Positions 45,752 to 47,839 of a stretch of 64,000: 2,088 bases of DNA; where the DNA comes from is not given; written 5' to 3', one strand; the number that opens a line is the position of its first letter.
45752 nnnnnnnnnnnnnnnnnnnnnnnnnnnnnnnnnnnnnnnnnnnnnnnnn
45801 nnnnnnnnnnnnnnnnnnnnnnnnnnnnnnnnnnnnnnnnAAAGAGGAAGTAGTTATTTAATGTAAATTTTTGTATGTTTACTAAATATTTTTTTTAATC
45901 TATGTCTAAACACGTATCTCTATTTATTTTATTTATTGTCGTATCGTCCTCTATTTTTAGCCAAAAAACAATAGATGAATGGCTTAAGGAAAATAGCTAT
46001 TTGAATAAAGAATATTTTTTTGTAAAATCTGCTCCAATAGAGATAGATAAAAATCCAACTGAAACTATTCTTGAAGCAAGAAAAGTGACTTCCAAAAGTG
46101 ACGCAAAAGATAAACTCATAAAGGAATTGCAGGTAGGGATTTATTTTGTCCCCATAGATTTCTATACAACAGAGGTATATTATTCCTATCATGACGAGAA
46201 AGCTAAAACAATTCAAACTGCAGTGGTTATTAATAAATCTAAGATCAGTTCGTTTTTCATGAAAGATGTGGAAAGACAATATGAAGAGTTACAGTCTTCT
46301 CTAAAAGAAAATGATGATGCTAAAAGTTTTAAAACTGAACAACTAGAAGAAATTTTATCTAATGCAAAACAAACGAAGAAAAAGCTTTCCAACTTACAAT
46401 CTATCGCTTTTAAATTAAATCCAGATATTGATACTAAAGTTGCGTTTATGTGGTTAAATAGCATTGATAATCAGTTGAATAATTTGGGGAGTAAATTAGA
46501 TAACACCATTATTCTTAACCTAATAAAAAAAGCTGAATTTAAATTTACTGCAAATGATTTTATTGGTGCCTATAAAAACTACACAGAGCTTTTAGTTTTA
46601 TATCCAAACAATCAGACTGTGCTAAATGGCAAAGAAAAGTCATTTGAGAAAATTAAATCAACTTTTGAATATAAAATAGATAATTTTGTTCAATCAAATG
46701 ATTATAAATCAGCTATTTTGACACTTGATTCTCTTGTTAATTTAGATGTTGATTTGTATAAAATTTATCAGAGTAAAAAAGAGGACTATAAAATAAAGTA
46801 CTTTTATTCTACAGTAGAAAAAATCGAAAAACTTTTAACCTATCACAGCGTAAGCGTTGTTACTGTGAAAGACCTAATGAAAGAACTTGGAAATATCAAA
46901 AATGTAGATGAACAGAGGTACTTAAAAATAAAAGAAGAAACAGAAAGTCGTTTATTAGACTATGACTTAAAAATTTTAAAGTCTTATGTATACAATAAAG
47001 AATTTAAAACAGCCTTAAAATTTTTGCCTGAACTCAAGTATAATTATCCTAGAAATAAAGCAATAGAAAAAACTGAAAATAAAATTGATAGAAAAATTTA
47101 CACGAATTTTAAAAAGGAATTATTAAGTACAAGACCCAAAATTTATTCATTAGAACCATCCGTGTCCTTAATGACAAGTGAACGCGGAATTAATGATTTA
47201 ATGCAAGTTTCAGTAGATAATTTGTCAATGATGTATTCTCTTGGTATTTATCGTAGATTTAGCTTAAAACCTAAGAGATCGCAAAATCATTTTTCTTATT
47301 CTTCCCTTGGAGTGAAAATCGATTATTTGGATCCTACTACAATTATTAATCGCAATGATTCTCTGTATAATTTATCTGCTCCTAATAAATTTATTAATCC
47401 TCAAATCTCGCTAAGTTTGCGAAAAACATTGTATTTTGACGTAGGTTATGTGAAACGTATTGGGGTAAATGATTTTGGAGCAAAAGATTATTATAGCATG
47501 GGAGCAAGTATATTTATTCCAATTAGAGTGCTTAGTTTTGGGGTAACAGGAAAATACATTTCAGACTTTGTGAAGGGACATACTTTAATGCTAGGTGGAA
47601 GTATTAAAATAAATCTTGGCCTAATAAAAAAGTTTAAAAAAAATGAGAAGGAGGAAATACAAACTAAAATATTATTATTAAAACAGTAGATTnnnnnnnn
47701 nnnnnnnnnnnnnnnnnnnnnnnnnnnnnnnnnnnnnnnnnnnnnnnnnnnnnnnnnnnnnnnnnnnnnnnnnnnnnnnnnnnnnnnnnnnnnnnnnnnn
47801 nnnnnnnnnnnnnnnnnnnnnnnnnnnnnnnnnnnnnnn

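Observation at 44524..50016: Main candidate: translationally coupled operon of four exported proteins of unknown function, downstream of an L,D-transpeptidase and upstream of BamD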

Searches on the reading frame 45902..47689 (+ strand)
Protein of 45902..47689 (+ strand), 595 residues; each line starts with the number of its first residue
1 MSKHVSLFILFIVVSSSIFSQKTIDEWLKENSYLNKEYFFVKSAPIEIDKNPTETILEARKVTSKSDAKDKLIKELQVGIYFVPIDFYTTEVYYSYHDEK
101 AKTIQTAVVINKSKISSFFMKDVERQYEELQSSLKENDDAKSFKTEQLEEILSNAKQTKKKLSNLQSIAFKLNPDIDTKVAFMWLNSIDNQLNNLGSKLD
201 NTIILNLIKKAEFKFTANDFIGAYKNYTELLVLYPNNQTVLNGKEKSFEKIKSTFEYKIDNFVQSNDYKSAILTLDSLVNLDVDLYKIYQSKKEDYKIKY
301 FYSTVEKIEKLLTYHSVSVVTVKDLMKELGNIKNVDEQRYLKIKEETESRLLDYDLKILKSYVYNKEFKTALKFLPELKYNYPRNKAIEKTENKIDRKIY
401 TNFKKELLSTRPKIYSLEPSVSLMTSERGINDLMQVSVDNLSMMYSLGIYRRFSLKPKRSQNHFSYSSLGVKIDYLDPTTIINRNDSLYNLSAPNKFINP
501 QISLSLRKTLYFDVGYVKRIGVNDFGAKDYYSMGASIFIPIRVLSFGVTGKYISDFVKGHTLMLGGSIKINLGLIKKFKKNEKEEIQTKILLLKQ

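Call 3: search_protein_families(library=pfam, proteins=[window:45902-47689:+], max_evalue=1)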
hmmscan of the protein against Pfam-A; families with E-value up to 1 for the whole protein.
window:45902-47689:+ (595 aa): 5 families
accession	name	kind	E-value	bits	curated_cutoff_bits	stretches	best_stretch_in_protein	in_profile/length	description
PF07072.16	ZapD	-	0.0021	18.3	27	1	105-170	31-93/210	Cell division protein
PF12921.12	ATP13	-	0.021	15.2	26.7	1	357-388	58-86/114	Mitochondrial ATPase expression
PF18486.7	PUB_1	-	0.29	11.5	31.2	1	128-155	14-40/64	PNGase/UBA- or UBX-containing domain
PF19807.5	DUF6290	-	0.5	11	27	1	384-418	32-66/72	Family of unknown function (DUF6290)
PF09060.15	L27_N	-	0.8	10.2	25.4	0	185-214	9-38/48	L27_N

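Call 4: search_protein_families(library=ncbifam, proteins=[window:45902-47689:+], max_evalue=1)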
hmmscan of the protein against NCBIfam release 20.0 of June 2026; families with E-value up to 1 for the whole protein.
window:45902-47689:+ (595 aa): 2 families
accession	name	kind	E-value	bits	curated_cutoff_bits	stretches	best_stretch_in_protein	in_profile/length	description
NF003656.0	PRK05287.1-4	equivalog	0.00059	19.3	213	1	104-166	45-103/252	cell division protein ZapD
NF046040.1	RelB_antitoxin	equivalog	0.063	13.6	50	1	384-418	29-62/69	type II toxin-antitoxin system RelB family antitoxin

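Call 16: find_homologous_proteins(query=window:45902-47689:+)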
Query window:45902-47689:+ (595 aa): 5 proteins with E <= 0.001 among 8000 candidates.
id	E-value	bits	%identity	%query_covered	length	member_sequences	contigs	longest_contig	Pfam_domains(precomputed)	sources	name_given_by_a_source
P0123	0.0e+0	1258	99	100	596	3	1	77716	-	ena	-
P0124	8.4e-121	422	41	99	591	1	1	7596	-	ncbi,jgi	jgi:hypothetical protein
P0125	1.8e-116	408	41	99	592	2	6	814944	-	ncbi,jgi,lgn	jgi:hypothetical protein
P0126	1.0e-115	406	40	98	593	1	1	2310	-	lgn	-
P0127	5.8e-111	390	40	99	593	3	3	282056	-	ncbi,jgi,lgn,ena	jgi:hypothetical protein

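Call 18: find_encoding_contigs(protein=P0125, flank=10000, max_places=2)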
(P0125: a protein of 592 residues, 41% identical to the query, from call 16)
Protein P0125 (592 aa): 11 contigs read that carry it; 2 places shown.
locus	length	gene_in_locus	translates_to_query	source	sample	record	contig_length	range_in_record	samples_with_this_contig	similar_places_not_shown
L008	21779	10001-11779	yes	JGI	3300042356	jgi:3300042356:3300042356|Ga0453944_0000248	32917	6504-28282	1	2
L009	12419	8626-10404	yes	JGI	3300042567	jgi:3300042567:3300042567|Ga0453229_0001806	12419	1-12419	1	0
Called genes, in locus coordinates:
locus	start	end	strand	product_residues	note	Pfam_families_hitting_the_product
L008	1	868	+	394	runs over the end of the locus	PF01590:GAF, PF07568:HisKA_2, PF02518:HATPase_c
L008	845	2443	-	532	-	PF17900:Peptidase_M1_N, PF01433:Peptidase_M1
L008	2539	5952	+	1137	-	PF14870:PSII_BNR (faint), PF15902:Sortilin-Vps10 (weak), PF00801:PKD (weak), PF18911:PKD_4 (faint), PF18962:Por_Secre_tail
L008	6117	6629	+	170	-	-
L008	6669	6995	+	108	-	-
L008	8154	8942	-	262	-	PF13276:HTH_21, PF00665:rve, PF13683:rve_3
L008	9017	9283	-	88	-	PF01527:HTH_Tnp_1, PF13384:HTH_23 (weak), PF13518:HTH_28 (faint), PF13551:HTH_29 (weak)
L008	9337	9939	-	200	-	-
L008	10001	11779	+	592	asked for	-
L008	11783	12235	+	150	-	-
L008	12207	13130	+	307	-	PF19672:DUF6175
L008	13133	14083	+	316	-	PF25058:ARM_TT21 (faint)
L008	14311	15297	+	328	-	PF01073:3Beta_HSD, PF01370:Epimerase, PF02719:Polysacc_synt_2, PF04321:RmlD_sub_bind (weak), PF05368:NmrA, PF13460:NAD_binding_10, PF16363:GDP_Man_Dehyd, PF07993:NAD_binding_4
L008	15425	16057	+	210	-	PF02544:Steroid_dh, PF06966:DUF1295 (weak)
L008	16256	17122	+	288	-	-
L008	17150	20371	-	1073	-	PF00801:PKD (weak), PF18911:PKD_4 (weak), PF00801:PKD (weak), PF18911:PKD_4, PF13585:CHU_C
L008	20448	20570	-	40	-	-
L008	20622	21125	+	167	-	-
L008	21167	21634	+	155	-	PF09917:DUF2147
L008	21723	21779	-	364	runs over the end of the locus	PF19783:DUF6268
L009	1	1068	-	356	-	?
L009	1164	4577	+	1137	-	PF14870:PSII_BNR (faint), PF15902:Sortilin-Vps10 (weak), PF00801:PKD (weak), PF18911:PKD_4 (faint), PF18962:Por_Secre_tail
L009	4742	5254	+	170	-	-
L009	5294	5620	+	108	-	-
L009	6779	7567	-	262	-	PF13276:HTH_21, PF00665:rve, PF13683:rve_3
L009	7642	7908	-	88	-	PF01527:HTH_Tnp_1, PF13384:HTH_23 (weak), PF13518:HTH_28 (faint), PF13551:HTH_29 (weak)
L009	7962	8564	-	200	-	-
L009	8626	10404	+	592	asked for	-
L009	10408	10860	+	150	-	-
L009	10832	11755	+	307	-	PF19672:DUF6175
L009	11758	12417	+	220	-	?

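Call 19: find_encoding_contigs(protein=P0127, flank=10000, max_places=2)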
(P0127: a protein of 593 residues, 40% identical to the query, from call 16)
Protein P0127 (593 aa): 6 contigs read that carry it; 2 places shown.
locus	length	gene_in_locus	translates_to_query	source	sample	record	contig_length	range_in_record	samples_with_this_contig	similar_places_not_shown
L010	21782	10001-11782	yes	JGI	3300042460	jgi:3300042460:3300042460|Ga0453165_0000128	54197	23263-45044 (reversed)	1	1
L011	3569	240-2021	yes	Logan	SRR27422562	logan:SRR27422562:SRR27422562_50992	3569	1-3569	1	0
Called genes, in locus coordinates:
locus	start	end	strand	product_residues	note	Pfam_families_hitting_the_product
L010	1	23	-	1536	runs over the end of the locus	PF07647:SAM_2, PF13424:TPR_12, PF13424:TPR_12, PF24885:TPR_NPHP3, PF13374:TPR_10, PF13424:TPR_12, PF24885:TPR_NPHP3, PF13374:TPR_10, +37 more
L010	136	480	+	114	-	-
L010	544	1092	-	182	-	PF03061:4HBT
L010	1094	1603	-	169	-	PF03994:DUF350 (weak)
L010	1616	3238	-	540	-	-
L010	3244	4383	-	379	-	PF00691:OmpA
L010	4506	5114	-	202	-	-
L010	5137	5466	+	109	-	-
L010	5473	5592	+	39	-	-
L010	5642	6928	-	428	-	PF14362:DUF4407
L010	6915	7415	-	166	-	-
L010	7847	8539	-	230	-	-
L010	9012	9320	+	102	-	PF01909:NTP_transf_2, PF18765:Polbeta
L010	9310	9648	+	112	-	PF01934:HepT-like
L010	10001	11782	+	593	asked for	-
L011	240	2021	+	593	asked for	-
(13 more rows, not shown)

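Call 36: search_protein_representatives(alignment_id=A1)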
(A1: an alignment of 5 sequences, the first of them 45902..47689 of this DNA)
Query: 5 sequences, 592 profile positions. Proteins with E-value up to 0.001 (for the whole library): 85; up to 1e-10: 54; up to 1e-30: 18. The best 85 are listed.
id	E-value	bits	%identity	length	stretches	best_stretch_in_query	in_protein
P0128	1.4e-234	796.5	-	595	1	1-592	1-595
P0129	1.7e-177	608.0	-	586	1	3-592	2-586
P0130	1.2e-144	499.6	-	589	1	1-591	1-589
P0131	6.7e-120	417.8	-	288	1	1-290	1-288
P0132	4.4e-98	345.8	-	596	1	7-591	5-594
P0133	1.3e-88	314.5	-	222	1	1-222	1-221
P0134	3.1e-71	257.1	-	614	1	4-588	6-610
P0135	1.1e-62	228.8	-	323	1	300-591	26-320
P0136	1.1e-61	225.6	-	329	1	296-591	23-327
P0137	4.5e-61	223.5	-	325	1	302-591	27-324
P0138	6.1e-60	219.8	-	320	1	299-591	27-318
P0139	6.7e-57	209.8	-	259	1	346-591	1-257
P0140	7.3e-57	209.6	-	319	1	302-591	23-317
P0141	1.1e-47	179.3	-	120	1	477-592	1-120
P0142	1.4e-35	139.4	-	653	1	91-591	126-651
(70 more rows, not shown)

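Call 41: search_protein_families(library=pfam, alignment_id=A3, max_evalue=0.01)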
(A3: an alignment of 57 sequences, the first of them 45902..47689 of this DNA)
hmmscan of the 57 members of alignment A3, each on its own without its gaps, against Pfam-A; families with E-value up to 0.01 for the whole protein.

A. member 1, window:45902-47689:+ (595 aa): 1 family
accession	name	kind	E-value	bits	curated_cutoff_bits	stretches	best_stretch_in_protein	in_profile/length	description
PF07072.16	ZapD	-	0.0021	18.3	27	0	105-170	31-93/210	Cell division protein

B. families by the number of members that match (of 57 scanned): 14 families
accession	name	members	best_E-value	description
PF07719.23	TPR_2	3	3.4e-05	Tetratricopeptide repeat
PF14559.12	TPR_19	2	0.0023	Tetratricopeptide repeat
PF13428.12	TPR_14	2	0.0065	Tetratricopeptide repeat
PF24575.1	TPR_Slam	1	8.7e-06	Surface lipoprotein assembly modifier, N-terminal TPR repeats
PF22205.1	Csm6_6H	1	6.4e-05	Csm6 6H domain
PF20876.2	VipE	1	0.00051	Effector protein VipE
PF14853.12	Fis1_TPR_C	1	0.00078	Fis1 C-terminal tetratricopeptide repeat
PF07072.16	ZapD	1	0.0021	Cell division protein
PF13414.12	TPR_11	1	0.0036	TPR repeat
PF16724.11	T4-gp15_tss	1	0.0037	T4-like virus Myoviridae tail sheath stabiliser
PF06320.18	GCN5L1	1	0.0047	GCN5-like protein 1 (GCN5L1)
PF12895.13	ANAPC3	1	0.0056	Anaphase-promoting complex, cyclosome, subunit 3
PF10057.14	MpsC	1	0.006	Na+-translocating membrane potential-generating system (MpsC)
PF13568.12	OMP_b-brl_2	1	0.0091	Outer membrane protein beta-barrel domain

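Call 52: predict_structure(alignment_id=A1)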
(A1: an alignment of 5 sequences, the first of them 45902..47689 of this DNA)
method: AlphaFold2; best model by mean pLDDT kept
length: 595 residues; sequences in the alignment: 5
mean_pLDDT: 75.5   pTM: 0.37
mean pLDDT of the five models: 75.5, 71.8, 70.8, 65.5, 64.7
residues with pLDDT >= 90: 42; 70-90: 393; 50-70: 97; < 50: 63
segments of 3 or more residues with pLDDT < 50: 1-20, 81-84, 430-439, 460-463, 480-494, 522-526, 574-578
pLDDT, mean of each block of 10 residues (from residue 1): 42 39 80 79 75 70 65 65 53 78 81 83 88 80 74 87 84 83 85 81 81 88 89 85 89 87 88 81 67 88 91 72 89 89 87 88 91 88 83 87 75 70 66 44 79 62 65 72 35 57 82 76 51 82 82 66 78 55 73 81
secondary structure, 60 per line:
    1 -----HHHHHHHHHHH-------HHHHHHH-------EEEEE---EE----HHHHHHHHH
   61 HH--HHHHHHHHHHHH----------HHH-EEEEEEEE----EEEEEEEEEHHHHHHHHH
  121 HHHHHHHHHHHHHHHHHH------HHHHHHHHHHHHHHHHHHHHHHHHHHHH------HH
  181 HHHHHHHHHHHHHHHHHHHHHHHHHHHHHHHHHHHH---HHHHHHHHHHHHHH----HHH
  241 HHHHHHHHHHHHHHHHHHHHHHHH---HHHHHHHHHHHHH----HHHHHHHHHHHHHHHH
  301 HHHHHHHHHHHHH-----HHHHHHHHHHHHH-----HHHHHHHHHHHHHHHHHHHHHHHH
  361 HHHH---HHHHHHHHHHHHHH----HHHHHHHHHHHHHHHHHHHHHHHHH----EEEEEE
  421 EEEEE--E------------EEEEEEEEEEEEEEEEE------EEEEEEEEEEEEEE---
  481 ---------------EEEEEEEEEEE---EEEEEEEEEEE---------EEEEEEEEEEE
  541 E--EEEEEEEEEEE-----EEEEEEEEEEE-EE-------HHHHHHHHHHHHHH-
elements in order: H6-16 H24-30 E38-42 H52-62 H65-76 E91-98 E103-111 H112-138 H145-172 H179-216 H220-233 H238-264 H268-280 H285-313 H319-331 H337-364 H368-381 H386-410 E415-425 E441-457 E464-477 E496-506 E510-520 E530-541 E544-554 E560-570 H581-594

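Call 57: fold_search(model_id=the predicted structure, library=pdb)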
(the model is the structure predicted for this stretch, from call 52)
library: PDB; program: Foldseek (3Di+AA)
matches with E <= 10: 1301; with E <= 0.001: 0
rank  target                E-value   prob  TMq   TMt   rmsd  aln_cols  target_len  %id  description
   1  8re6_A                1.0e-03  0.66  0.10  0.13  27.8       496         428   11  Aspartyl/Asparaginyl beta-hydroxylase (AspH) R735Q variant in complex with Mn, 2-oxoglutarate and a Factor X derived p (released 2024-12-18)
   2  8re8_A                1.3e-03  0.75  0.11  0.14  27.8       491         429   10  Aspartyl/Asparaginyl beta-hydroxylase (AspH) R688Q variant in complex with Mn, (3R)-methyl-2-oxoglutarate and a Factor (released 2024-12-18)
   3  6q9f_A                1.3e-03  0.63  0.10  0.12  27.7       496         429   11  Aspartyl/Asparaginyl beta-hydroxylase (AspH) H679A in complex with Mn, NOG and Factor X peptide fragment (39mer-4Ser) (released 2020-01-15)
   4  1bxw                  1.4e-03  1.00  0.17  0.46   7.0       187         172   10  OUTER MEMBRANE PROTEIN A (OMPA) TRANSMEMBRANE DOMAIN (released 1998-10-14)
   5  7yb9_A                1.4e-03  0.63  0.10  0.12  27.7       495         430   11  Aspartyl/Asparaginyl beta-hydroxylase (AspH) oxygenase and TPR domains in complex with L-2-hydroxyglutarate and factor (released 2023-07-05)
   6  2n2l_MODEL_1_A        3.6e-03  1.00  0.16  0.45   7.7       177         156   10  NMR structure of yersinia pestis ail (attachment invasion locus) in decylphosphocholine micelles calculated wi (released 2015-07-22)
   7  6yyy_A                4.0e-03  0.51  0.10  0.13  28.0       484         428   10  Aspartyl/Asparaginyl beta-hydroxylase (AspH) oxygenase and TPR domains in complex with manganese, 4,4-dimethyl-2-oxogl (released 2021-03-17)
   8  8re7_A                4.2e-03  0.47  0.10  0.13  27.4       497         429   11  Aspartyl/Asparaginyl beta-hydroxylase (AspH) R735W variant in complex with Mn, 2-oxoglutarate and a Factor X derived p (released 2024-12-18)
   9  2m06_MODEL_1_A        6.4e-03  1.00  0.17  0.53   6.3       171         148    9  NMR structure of OmpX in phopspholipid nanodiscs (released 2012-12-12)
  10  3aeh_A                6.4e-03  0.66  0.13  0.22  22.8       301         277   11  Integral membrane domain of autotransporter Hbp (released 2010-07-07)
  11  4hot_A                7.1e-03  0.87  0.09  0.11  21.5       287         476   12  Crystal Structure of Full-Length Human IFIT5 with 5`-triphosphate Oligoadenine (released 2013-01-23)
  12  2yin_A                8.3e-03  0.30  0.09  0.11  31.4       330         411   12  STRUCTURE OF THE COMPLEX BETWEEN Dock2 AND Rac1. (released 2011-05-25)
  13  4ctd_A                1.1e-02  0.72  0.12  0.24  14.3       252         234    8  X-ray structure of an engineered OmpG loop6-deletion (released 2014-08-13)
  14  4ctd_B                1.1e-02  0.44  0.11  0.20  14.4       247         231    8  X-ray structure of an engineered OmpG loop6-deletion (released 2014-08-13)
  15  2y4t_B                1.2e-02  0.82  0.11  0.14  22.2       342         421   12  Crystal structure of the human co-chaperone P58(IPK) (released 2011-08-10)
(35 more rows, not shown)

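Call 68: find_related_loci(query=A8, collection=metagenome_contigs, flank=6000)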
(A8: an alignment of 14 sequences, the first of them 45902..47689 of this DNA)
Query A8 (595 aa) in metagenome_contigs; peptide patterns used: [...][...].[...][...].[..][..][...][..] (x = any residue, [..] = any of these).
600 stretches matched a pattern (row limit reached: there are more); 2 encode a relative of the query (tblastn E <= 1e-3); 2 distinct loci.
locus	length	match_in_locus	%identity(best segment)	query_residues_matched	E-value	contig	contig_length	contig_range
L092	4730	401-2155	31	1-590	2e-83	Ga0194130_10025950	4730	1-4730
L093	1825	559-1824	32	85-509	2e-66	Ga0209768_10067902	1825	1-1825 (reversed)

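Call 71: search_protein_families(library=padloc, proteins=[window:45902-47689:+], max_evalue=0.1)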
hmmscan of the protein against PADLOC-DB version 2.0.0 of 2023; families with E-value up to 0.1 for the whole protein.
window:45902-47689:+ (595 aa): 0 families

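Call 76: find_encoding_contigs(protein=P0227, flank=10000, max_places=4)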
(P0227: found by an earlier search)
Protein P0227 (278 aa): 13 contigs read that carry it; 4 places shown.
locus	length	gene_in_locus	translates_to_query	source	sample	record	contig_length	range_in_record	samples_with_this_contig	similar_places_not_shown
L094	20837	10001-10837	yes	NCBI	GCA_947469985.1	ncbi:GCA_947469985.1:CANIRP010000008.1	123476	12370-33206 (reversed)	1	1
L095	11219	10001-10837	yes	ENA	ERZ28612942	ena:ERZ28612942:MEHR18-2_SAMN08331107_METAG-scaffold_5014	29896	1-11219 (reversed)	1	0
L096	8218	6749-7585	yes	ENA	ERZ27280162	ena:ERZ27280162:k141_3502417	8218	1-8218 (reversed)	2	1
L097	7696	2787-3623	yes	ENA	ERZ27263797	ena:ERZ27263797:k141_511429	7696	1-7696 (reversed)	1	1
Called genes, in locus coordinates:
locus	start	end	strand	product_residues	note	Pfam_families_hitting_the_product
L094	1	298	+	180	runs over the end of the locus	PF01257:2Fe-2S_thioredx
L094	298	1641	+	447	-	PF01512:Complex1_51K, PF10589:NADH_4Fe-4S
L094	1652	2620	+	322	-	PF00111:Fer2 (weak), PF13510:Fer2_4, PF10588:NADH-G_4Fe-4S_3, PF22117:Fer4_Nqo3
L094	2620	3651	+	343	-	PF00146:NADHdh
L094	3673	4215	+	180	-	PF13534:Fer4_17 (faint), PF13237:Fer4_10, PF00037:Fer4 (weak), PF12838:Fer4_7, PF13183:Fer4_8 (weak), PF13187:Fer4_9, PF13484:Fer4_16 (weak), PF00037:Fer4, +4 more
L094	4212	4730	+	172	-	PF00499:Oxidored_q3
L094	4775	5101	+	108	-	PF00420:Oxidored_q2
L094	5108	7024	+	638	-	PF00662:Proton_antipo_N, PF00361:Proton_antipo_M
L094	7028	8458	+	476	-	PF00361:Proton_antipo_M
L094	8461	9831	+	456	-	PF00361:Proton_antipo_M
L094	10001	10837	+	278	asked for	PF13525:YfiO, PF13174:TPR_6 (faint), PF13525:YfiO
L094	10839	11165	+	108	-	PF01192:RNA_pol_Rpb6 (weak)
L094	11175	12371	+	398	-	PF02441:Flavoprotein, PF04127:DFP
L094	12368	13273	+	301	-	PF16119:DUF4835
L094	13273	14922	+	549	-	PF02463:SMC_N, PF13175:AAA_15 (weak), PF13476:AAA_23, PF13304:AAA_21 (faint)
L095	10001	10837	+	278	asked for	PF13525:YfiO, PF13174:TPR_6 (faint), PF13525:YfiO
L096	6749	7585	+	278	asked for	PF13525:YfiO, PF13174:TPR_6 (faint), PF13525:YfiO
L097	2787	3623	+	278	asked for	PF13525:YfiO, PF13174:TPR_6 (faint), PF13525:YfiO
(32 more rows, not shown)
